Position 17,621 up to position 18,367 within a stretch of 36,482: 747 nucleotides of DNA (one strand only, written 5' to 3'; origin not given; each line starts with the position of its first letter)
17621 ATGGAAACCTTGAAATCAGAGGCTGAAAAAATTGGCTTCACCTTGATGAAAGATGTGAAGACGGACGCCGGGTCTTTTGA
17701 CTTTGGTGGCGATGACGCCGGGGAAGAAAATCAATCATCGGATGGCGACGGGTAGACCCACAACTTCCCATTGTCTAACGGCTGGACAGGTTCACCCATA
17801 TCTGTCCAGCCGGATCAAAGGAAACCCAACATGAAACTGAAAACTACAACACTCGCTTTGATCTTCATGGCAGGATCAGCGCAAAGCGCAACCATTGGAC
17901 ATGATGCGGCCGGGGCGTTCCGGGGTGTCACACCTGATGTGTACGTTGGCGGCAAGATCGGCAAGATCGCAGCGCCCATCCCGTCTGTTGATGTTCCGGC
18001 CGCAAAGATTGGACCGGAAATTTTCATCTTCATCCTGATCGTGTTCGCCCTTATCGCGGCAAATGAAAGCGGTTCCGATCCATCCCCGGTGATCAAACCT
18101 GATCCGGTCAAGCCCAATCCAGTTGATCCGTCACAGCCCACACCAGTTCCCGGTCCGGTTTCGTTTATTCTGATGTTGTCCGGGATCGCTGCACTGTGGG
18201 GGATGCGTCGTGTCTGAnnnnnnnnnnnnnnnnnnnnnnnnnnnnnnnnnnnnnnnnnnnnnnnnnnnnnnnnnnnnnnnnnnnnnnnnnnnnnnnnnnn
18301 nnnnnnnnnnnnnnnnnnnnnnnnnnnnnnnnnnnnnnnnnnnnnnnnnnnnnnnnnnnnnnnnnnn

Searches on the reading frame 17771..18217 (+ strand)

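Call 13: search_protein_families(library=phrogs, proteins=[window:17771-18217:+], max_evalue=0.01)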
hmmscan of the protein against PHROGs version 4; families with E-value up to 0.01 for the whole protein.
window:17771-18217:+ (148 aa): 0 families

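Call 63: search_protein_families(library=pfam, proteins=[window:17771-18217:+], max_evalue=1)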
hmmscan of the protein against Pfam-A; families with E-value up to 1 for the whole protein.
window:17771-18217:+ (148 aa): 1 family
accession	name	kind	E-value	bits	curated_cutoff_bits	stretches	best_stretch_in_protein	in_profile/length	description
PF20841.2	NtrZ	-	0.21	12.4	27.7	1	40-64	24-48/78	NtrZ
